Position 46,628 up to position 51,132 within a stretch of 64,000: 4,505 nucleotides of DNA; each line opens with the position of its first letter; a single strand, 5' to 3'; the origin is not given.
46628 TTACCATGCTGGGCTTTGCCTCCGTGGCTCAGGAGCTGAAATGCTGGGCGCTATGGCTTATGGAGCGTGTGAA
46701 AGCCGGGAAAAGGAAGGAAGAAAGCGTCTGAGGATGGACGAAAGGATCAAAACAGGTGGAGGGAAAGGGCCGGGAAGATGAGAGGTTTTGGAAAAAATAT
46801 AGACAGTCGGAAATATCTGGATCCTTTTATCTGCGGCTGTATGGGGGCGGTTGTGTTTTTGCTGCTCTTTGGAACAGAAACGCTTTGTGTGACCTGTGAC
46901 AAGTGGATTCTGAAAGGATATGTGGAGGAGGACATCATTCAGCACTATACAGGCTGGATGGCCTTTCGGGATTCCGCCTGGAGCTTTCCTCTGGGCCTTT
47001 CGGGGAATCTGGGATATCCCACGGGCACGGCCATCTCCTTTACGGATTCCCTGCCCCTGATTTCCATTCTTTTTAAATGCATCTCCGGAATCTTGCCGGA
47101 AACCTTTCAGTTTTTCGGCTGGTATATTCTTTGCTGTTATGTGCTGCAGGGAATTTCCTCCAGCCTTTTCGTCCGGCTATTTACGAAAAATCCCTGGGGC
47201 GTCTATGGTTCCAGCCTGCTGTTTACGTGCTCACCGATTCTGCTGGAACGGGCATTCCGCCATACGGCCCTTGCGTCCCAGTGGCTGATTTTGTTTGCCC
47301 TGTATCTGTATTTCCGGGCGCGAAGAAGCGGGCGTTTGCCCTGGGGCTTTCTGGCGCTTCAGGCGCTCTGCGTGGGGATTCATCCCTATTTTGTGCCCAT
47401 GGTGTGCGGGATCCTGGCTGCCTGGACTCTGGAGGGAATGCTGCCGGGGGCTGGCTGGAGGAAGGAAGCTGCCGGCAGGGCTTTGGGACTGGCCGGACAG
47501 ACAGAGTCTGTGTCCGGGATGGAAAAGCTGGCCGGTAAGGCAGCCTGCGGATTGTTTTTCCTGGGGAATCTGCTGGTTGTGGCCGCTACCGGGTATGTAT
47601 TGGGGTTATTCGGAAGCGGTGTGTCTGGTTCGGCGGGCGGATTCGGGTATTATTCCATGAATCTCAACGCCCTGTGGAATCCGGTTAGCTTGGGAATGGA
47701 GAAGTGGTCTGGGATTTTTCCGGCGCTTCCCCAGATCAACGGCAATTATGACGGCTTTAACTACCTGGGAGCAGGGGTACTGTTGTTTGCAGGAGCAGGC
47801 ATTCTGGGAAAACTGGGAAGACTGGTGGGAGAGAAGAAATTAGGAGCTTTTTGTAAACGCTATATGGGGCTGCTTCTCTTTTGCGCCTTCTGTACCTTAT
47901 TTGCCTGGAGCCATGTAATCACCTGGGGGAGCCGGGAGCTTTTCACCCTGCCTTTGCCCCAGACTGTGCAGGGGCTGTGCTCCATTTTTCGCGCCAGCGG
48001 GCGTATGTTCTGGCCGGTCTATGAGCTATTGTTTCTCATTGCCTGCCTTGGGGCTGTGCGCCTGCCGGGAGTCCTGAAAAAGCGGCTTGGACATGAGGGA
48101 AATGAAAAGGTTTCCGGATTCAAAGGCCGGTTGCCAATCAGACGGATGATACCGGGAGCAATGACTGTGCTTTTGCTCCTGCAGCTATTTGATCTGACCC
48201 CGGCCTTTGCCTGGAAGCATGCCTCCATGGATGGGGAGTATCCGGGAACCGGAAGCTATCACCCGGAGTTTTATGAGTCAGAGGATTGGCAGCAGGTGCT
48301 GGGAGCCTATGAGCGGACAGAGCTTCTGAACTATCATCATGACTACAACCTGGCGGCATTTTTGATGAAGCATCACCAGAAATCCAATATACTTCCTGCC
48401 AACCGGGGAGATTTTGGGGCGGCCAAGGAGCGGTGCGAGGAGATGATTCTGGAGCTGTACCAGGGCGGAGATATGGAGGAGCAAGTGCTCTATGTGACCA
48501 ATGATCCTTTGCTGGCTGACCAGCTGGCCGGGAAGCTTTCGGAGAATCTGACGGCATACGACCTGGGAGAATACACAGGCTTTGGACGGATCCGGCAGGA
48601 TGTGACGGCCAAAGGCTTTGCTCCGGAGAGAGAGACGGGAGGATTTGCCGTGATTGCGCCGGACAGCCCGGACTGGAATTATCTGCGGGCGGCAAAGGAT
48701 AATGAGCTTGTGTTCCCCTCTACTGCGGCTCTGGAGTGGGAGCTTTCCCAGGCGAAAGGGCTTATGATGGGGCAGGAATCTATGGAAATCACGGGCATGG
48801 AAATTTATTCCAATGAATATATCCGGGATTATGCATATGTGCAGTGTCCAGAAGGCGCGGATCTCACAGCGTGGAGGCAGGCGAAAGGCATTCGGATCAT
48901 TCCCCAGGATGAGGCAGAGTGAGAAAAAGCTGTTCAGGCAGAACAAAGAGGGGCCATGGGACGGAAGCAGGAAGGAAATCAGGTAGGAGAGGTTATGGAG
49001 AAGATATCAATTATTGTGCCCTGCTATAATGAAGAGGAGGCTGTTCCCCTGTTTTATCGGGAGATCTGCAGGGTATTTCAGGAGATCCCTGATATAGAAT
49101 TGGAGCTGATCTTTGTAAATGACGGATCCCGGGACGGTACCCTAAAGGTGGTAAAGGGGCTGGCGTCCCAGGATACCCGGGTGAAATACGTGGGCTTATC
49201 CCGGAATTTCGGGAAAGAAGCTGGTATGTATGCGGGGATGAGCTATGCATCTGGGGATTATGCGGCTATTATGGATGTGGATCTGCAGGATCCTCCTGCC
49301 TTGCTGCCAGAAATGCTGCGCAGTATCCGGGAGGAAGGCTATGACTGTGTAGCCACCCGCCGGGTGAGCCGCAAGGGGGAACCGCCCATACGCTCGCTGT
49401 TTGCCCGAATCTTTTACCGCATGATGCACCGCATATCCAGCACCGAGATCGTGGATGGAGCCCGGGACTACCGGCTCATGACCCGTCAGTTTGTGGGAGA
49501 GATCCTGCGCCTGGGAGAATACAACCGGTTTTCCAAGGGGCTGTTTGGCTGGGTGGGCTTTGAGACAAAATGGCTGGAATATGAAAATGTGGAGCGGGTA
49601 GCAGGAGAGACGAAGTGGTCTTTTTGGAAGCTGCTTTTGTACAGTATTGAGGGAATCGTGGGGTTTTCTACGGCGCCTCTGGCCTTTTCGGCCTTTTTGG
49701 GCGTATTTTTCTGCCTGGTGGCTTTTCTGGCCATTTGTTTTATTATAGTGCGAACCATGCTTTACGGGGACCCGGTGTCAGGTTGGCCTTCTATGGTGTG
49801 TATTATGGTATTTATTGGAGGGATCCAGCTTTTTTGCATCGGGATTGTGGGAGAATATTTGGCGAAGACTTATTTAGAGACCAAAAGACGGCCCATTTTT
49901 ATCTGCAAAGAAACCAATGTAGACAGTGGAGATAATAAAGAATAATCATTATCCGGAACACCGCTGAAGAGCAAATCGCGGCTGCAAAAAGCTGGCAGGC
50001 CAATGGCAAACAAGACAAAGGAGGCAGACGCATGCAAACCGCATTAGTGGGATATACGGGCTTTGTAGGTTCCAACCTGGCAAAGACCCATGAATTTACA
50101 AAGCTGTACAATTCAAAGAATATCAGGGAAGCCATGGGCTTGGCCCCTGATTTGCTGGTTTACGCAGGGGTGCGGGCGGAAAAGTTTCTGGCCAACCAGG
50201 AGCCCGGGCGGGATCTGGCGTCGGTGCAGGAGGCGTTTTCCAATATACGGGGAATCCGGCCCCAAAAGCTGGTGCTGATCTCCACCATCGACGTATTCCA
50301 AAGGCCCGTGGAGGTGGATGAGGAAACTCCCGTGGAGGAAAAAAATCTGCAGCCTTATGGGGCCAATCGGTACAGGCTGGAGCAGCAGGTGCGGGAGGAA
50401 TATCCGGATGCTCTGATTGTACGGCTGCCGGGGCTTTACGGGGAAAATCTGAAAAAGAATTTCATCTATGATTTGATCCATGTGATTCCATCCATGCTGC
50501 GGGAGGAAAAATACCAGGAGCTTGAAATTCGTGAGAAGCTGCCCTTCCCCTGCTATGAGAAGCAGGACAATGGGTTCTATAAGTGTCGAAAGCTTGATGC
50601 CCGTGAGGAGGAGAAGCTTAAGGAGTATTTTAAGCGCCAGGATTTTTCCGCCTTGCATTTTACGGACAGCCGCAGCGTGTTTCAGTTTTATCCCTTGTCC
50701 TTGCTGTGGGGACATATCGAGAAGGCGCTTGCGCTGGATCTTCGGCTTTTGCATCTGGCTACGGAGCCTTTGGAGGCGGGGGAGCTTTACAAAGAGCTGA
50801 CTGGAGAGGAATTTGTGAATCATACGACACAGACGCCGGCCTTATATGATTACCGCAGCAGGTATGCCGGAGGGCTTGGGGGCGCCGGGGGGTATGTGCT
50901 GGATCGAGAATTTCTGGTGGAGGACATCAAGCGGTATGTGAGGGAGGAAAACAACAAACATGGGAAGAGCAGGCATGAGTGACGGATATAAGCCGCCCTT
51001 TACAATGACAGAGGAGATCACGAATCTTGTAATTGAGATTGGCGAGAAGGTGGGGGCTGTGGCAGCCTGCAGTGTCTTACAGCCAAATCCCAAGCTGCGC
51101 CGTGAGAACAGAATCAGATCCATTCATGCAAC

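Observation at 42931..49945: Arn-like lipid-carrier amino-sugar decoration module built on a dTDP-3-amino-3,6-dideoxyhexose branch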

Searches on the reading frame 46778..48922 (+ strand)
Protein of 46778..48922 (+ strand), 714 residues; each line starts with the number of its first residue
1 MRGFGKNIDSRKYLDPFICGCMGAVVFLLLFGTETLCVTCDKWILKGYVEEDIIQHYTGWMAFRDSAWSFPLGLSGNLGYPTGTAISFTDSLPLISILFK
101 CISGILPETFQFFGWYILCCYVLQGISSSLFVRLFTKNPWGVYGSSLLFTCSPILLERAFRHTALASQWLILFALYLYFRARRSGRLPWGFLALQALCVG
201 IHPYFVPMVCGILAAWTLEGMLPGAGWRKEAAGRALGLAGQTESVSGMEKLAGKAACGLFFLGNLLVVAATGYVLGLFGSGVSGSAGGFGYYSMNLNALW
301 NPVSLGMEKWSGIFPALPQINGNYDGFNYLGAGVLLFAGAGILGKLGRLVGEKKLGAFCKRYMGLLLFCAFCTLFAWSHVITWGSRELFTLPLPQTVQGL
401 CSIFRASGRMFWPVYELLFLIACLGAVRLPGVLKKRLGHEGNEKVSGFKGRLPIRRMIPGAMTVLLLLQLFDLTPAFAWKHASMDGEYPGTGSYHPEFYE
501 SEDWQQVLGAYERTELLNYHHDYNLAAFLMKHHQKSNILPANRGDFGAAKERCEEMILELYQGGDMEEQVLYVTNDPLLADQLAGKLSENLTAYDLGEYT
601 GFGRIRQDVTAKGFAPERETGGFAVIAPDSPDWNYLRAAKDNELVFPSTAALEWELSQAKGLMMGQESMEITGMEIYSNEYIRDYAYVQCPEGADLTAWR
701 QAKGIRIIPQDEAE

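Call 3: search_protein_families(library=pfam, proteins=[window:46778-48922:+], max_evalue=0.01)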
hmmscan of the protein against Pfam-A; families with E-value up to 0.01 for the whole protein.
window:46778-48922:+ (714 aa): 1 family
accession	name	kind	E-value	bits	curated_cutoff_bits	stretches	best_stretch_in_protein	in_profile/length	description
PF19830.4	DUF6311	-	1.8e-36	126.9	27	1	13-341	3-296/303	Family of unknown function (DUF6311)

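Call 6: search_protein_families(library=ncbifam, proteins=[window:46778-48922:+], max_evalue=0.01)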
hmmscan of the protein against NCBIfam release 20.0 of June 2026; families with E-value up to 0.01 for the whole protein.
window:46778-48922:+ (714 aa): 0 families

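Call 32: find_homologous_proteins(query=window:46778-48919:+, max_evalue=0.001)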
Query window:46778-48919:+ (714 aa): 646 proteins with E <= 0.001 among 8000 candidates; the best 120 are listed.
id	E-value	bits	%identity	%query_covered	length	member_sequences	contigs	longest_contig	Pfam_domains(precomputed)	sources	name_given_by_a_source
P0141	0.0e+0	1666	100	100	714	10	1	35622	PF19830.5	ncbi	-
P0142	0.0e+0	1208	73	100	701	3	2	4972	PF19830.5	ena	-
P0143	0.0e+0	1045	66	97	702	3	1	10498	PF19830.5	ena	-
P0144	3.8e-293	993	62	100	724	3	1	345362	PF19830.5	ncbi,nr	ncbi:MAG: hypothetical protein HFI33_10380 [Lachnospiraceae bacterium]|nr:hypothetical protein [Lach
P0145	2.9e-262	890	60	98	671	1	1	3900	PF19830.5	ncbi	-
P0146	5.2e-262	890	57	99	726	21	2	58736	PF19830.5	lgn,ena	-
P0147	3.2e-258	877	59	99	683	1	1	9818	PF19830.5,PF25853.1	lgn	-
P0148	3.5e-254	864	58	98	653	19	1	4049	PF19830.5,PF25853.1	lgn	-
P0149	7.9e-254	863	57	97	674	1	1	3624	PF19830.5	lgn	-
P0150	1.0e-252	859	57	97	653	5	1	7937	PF19830.5,PF25853.1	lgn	-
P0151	2.9e-252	857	59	98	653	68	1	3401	PF19830.5,PF25853.1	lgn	-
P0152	3.7e-245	834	56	98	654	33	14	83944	PF19830.5,PF25853.1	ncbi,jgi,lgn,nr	ncbi:MAG: hypothetical protein HFI19_05545 [Lachnospiraceae bacterium]|jgi:hypothetical protein|nr:h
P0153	1.2e-111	392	39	83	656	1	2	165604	PF19830.5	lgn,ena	-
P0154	9.1e-110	386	35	97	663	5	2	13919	PF19830.5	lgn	-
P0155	2.3e-109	385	38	79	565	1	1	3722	PF19830.5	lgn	-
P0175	7.5e-101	357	39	76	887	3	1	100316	PF19830.5,PF00535.33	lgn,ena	-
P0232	2.0e-92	329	37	78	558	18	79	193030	PF19830.5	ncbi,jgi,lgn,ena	jgi:hypothetical protein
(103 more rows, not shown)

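Call 49: predict_structure(alignment_id=A3)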
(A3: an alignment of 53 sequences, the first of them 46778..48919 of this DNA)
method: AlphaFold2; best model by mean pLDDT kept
length: 714 residues; sequences in the alignment: 53
mean_pLDDT: 86.6   pTM: 0.90
mean pLDDT of the five models: 86.6, 86.1, 85.2, 84.7, 84.1
residues with pLDDT >= 90: 427; 70-90: 196; 50-70: 73; < 50: 18
segments of 3 or more residues with pLDDT < 50: 1-4, 287-290, 445-450
pLDDT, mean of each block of 10 residues (from residue 1): 54 93 97 93 81 91 94 92 86 94 95 97 98 94 98 93 92 97 89 97 93 96 68 56 64 90 97 84 48 77 84 89 72 96 94 95 96 83 87 78 71 96 95 80 49 79 97 93 66 71 94 90 90 91 79 92 90 94 90 94 94 88 86 79 93 93 94 88 87 93 90 68
secondary structure, 60 per line:
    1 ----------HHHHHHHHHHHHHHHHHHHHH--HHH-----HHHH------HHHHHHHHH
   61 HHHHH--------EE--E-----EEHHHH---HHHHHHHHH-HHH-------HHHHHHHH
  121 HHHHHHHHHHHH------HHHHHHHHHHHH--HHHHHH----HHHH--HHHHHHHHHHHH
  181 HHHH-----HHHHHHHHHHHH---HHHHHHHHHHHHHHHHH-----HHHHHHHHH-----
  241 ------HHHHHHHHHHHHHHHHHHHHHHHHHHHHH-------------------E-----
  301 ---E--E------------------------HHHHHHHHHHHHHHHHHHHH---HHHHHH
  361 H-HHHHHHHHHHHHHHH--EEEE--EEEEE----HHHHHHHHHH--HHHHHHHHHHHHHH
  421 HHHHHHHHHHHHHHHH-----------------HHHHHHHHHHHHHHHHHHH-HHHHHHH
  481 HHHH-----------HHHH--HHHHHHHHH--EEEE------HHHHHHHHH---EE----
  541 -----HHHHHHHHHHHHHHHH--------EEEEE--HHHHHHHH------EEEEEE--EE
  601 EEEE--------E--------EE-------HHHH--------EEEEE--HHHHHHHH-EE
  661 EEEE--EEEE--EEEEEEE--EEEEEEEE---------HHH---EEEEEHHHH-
elements in order (helices of 4 or more, strands of 3 or more residues): H11-31 H42-45 H52-65 H86-89 H93-101 H113-132 H139-150 H153-158 H163-166 H169-184 H190-201 H205-221 H227-235 H247-275 H332-351 H355-361 H363-377 E380-383 E386-390 H395-404 H407-436 H454-472 H474-484 H496-499 H502-510 E513-516 H523-531 H546-561 E570-574 H577-584 E591-596 E599-604 H631-634 E643-647 H650-657 E659-664 E667-670 E673-679 E682-689 E705-709 H710-713

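Call 53: fold_search(model_id=the predicted structure, library=pdb)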
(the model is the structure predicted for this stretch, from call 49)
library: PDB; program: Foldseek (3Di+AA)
matches with E <= 10: 288; with E <= 0.001: 1
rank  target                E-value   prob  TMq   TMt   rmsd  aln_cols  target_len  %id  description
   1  6s7t_A                4.5e-05  1.00  0.42  0.42  15.2       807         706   11  Cryo-EM structure of human oligosaccharyltransferase complex OST-B (released 2019-12-18)
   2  6npl_A                1.1e-01  0.08  0.09  0.08  30.6       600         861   12  Cryo-EM structure of NKCC1 (released 2019-07-31)
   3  7sfl_A                3.6e-01  0.04  0.09  0.08  30.2       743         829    9  Human NKCC1 state Fu-II (released 2022-09-28)
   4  8eug_X                3.7e-01  0.69  0.08  0.33   7.5       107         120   16  Ytm1 associated nascent 60S ribosome State 3 (released 2022-11-30)
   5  8etc_X                3.9e-01  0.72  0.09  0.36   7.1       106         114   14  Fkbp39 associated nascent 60S ribosome State 4 (released 2022-11-30)
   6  6nph_A                3.9e-01  0.05  0.08  0.11  29.0       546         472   11  Structure of NKCC1 TM domain (released 2019-07-31)
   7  7zgo_A                5.3e-01  0.04  0.08  0.11  27.8       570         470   10  Cryo-EM structure of human NKCC1 (TM domain) (released 2022-10-05)
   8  8esq_X                5.5e-01  0.66  0.08  0.32   7.2       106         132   16  Ytm1 associated nascent 60S ribosome State 2 (released 2022-11-30)
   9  8oh6_BS               6.0e-01  0.51  0.08  0.32   7.3       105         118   14  Crystal structure of the Candida albicans 80S ribosome in complex with Paromomycin (500umol) (released 2024-10-02)
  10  4v6x_CX               6.3e-01  0.57  0.07  0.32   8.2       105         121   14  Structure of the human 80S ribosome (released 2014-07-09)
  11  9dlh                  6.6e-01  0.38  0.28  0.31  11.1       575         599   13  donor substrate analog-bound AftB (released 2025-06-25)
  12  9s6t_A                6.6e-01  0.25  0.22  0.28  16.2       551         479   12  Ternary cryo-EM structure of chicken ALG12 with Dol25-PP-GlcNAc2Man7, Dol25-P-Man, and Fab (released 2026-03-18)
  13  7pzy_8                6.8e-01  0.51  0.08  0.33   7.2       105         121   12  Structure of the vacant Candida albicans 80S ribosome (released 2022-05-18)
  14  9bh5_CX               7.5e-01  0.54  0.07  0.35   8.4       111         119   14  High-resolution C. elegans 80S ribosome structure - class 1 (released 2024-09-04)
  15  8cq7_8                7.5e-01  0.51  0.09  0.34   7.2       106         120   12  Crystal structure of phyllanthoside bound to the Candida albicans 80S ribosome (released 2024-09-11)
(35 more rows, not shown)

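Call 79: search_protein_families(library=pfam, proteins=[P0175], max_evalue=0.001)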
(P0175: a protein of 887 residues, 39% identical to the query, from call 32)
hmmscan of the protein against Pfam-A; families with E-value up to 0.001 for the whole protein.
P0175 (887 aa): 2 families
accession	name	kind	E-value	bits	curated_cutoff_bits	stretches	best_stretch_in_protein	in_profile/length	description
PF19830.4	DUF6311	-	2.2e-29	103.6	27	1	313-604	8-291/303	Family of unknown function (DUF6311)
PF00535.33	Glycos_transf_2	-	4.7e-06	27.1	23.3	1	29-165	2-132/168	Glycosyl transferase family 2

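Call 87: find_encoding_contigs(protein=P0232, flank=7000, max_places=2)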
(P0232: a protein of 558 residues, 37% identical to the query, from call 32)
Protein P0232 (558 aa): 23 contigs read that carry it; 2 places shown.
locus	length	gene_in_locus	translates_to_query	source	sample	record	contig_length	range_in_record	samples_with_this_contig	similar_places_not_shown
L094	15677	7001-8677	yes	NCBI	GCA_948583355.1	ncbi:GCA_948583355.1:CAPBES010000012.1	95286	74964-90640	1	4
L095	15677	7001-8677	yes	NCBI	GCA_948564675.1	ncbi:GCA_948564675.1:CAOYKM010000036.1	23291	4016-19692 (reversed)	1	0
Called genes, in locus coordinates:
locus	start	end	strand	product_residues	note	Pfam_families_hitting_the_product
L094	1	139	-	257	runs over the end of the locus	PF02388:FemAB (faint)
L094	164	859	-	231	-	PF00551:Formyl_trans_N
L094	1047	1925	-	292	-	PF01545:Cation_efflux, PF16916:ZT_dimer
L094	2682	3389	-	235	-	PF01609:DDE_Tnp_1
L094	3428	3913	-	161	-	-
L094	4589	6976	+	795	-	-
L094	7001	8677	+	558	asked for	PF19830:DUF6311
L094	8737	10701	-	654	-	PF06100:MCRA, PF13450:NAD_binding_8 (weak)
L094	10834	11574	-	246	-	-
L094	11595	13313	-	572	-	PF00069:Pkinase, PF07714:PK_Tyr_Ser-Thr, PF03109:ABC1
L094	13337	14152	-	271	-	PF00481:PP2C (faint), PF13672:PP2C_2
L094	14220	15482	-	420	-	PF21194:TadZ-like_ARD (weak), PF19909:DUF6382, PF00498:FHA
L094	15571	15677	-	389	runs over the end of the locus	PF11932:DUF3450 (faint), PF24568:CC_PcsB, PF07486:Hydrolase_2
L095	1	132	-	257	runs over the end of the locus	PF02388:FemAB (faint)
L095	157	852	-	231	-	PF00551:Formyl_trans_N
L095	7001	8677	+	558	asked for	PF19830:DUF6311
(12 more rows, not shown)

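Call 88: find_encoding_contigs(protein=P0153, flank=7000, max_places=1)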
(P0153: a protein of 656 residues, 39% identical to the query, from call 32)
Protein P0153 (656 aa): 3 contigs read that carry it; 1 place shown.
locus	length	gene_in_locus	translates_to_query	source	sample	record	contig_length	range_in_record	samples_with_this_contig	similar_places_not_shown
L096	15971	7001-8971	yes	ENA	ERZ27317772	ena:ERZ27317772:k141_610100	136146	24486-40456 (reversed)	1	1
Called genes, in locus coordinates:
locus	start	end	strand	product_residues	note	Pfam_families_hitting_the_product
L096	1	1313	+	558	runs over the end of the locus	PF19830:DUF6311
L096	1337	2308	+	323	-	PF04432:FrhB_FdhB_C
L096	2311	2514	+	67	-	PF14697:Fer4_21 (faint), PF13187:Fer4_9, PF13237:Fer4_10 (weak), PF00037:Fer4 (weak), PF12837:Fer4_6 (faint), PF12800:Fer4_4 (faint), PF12838:Fer4_7, PF12797:Fer4_2 (weak)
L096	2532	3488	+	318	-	PF01757:Acyl_transf_3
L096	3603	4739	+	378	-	PF11258:DUF3048, PF17479:DUF3048_C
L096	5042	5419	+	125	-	PF03965:Penicillinase_R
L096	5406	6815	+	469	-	PF05569:Peptidase_M56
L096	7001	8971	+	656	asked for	PF19830:DUF6311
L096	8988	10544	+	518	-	-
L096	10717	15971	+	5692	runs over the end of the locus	PF01841:Transglut_core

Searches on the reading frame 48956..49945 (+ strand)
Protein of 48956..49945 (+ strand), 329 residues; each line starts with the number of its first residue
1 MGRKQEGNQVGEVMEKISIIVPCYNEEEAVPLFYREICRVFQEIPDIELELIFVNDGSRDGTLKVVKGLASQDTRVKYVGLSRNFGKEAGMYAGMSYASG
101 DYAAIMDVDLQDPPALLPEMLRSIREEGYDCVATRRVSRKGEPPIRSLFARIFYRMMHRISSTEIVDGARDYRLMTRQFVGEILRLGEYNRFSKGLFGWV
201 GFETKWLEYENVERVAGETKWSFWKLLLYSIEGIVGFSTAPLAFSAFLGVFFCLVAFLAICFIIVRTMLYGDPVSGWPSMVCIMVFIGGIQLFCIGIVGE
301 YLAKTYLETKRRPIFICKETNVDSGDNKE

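Call 3: search_protein_families(library=pfam, proteins=[window:48956-49945:+], max_evalue=0.01)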
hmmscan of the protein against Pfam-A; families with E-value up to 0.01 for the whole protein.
window:48956-49945:+ (329 aa): 4 families
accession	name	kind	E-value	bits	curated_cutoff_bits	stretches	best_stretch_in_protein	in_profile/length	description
PF00535.33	Glycos_transf_2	-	3.5e-32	112.1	23.3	1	18-182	1-166/168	Glycosyl transferase family 2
PF13641.12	Glyco_tranf_2_3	-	9.7e-08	32.7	27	1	17-151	3-138/230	Glycosyltransferase like family 2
PF10111.15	Glyco_tranf_2_2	-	3.4e-07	30.5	27.3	1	18-111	1-93/276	Glycosyltransferase like family 2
PF12804.13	NTP_transf_3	-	0.00018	22.1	27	1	84-157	69-141/160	MobA-like NTP transferase domain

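Call 6: search_protein_families(library=ncbifam, proteins=[window:48956-49945:+], max_evalue=0.01)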
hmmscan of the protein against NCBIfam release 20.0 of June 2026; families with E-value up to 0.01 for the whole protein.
window:48956-49945:+ (329 aa): 21 families
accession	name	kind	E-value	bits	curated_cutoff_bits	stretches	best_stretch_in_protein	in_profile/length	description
NF047588.1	GlcsyltransPgfSStrep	equivalog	1.5e-96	323.3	500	1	16-323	2-308/308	glycosyltransferase PgfS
NF007986.1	PRK10714.1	equivalog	3.5e-39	134.7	529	1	13-318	4-309/316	undecaprenyl-phosphate 4-deoxy-4-formamido-L-arabinose transferase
TIGR03937.1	PgaC_IcaA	equivalog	2.3e-16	59.8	422.3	1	11-109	41-135/407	poly-beta-1,6-N-acetyl-D-glucosamine synthase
NF007482.0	PRK10073.1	equivalog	8.5e-13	48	423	1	14-169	5-150/334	glycosyltransferase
NF047683.1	TeichurnBiosyTuaG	equivalog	7.2e-10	38.9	400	1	14-129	5-116/252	teichuronic acid biosynthesis protein TuaG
TIGR04283.1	glyco_like_mftF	equivalog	2.7e-09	36.9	182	1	17-132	1-105/221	TIGR04283 family arsenosugar biosynthesis glycosyltransferase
NF041875.1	EPS_EpsD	equivalog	9.9e-09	35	370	1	17-158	1-137/325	exopolysaccharide biosynthesis glycosyltransferase EpsD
NF045692.1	OglycostaseCruG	equivalog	7.6e-08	31.7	600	1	11-133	37-161/386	2'-O-glycosyltransferase CruG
NF050050.1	ProtGlycPglI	equivalog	7.7e-08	32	500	1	14-134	1-117/306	GalNAc(5)-diNAcBac-PP-undecaprenol beta-1,3-glucosyltransferase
TIGR04242.1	nodulat_NodC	equivalog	5.5e-07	28.9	550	1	10-109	43-141/395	chitooligosaccharide synthase NodC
NF058614.1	PPMAGASynPpgS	equivalog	9.3e-07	28.5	370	1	18-178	3-160/226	polyprenyl-phospho-N-acetylgalactosaminyl synthase PpgS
TIGR03965.1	mycofact_glyco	equivalog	1.2e-06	27.7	280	1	13-139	72-194/467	mycofactocin biosynthesis glycosyltransferase MftF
TIGR04182.1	glyco_TIGR04182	equivalog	1.9e-06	27.5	325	1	17-179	2-155/293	S-layer glycoprotein N-glycosyltransferase AglJ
NF010496.0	PRK13915.1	equivalog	2.2e-06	27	262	1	14-119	30-137/307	glucosyl-3-phosphoglycerate synthase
TIGR03111.1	glyc2_xrt_Gpos1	hypoth_equivalog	0.00035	19.5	363.95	1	12-110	46-142/439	TIGR03111 family XrtG-associated glycosyltransferase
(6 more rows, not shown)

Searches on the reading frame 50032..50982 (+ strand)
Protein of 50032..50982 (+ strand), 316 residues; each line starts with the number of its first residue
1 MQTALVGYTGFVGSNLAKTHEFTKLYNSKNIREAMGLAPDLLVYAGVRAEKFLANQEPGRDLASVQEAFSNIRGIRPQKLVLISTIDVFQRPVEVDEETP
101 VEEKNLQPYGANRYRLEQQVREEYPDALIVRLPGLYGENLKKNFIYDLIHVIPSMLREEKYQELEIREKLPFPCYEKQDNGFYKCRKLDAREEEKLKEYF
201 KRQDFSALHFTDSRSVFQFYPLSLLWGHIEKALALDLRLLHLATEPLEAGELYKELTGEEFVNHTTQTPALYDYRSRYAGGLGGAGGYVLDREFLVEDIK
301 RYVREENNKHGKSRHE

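Call 3: search_protein_families(library=pfam, proteins=[window:50032-50982:+], max_evalue=0.01)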
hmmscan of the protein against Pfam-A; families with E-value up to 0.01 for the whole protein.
window:50032-50982:+ (316 aa): 2 families
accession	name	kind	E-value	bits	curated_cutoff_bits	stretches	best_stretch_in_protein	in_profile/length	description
PF04321.23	RmlD_sub_bind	-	8.7e-06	25.4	27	1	78-150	94-165/287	RmlD substrate binding domain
PF01370.27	Epimerase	-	1.1e-05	25.4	20.9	1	26-158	51-192/240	NAD dependent epimerase/dehydratase family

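Call 6: search_protein_families(library=ncbifam, proteins=[window:50032-50982:+], max_evalue=0.01)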
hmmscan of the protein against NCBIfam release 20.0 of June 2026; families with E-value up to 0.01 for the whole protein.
window:50032-50982:+ (316 aa): 1 family
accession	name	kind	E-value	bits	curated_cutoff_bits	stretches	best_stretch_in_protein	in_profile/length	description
TIGR01214.1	rmlD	equivalog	0.00029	20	224.05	1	81-150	96-165/285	dTDP-4-dehydrorhamnose reductase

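Call 65: search_solved_structures(query=window:50032-50979:+, max_evalue=0.01)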
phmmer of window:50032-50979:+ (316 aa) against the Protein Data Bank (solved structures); distinct sequences matched with E-value up to 0.01: 1.
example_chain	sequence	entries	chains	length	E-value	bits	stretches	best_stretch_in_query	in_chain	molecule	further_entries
3sc6_A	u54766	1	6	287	0.0021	20.8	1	37-150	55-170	dTDP-4-dehydrorhamnose reductase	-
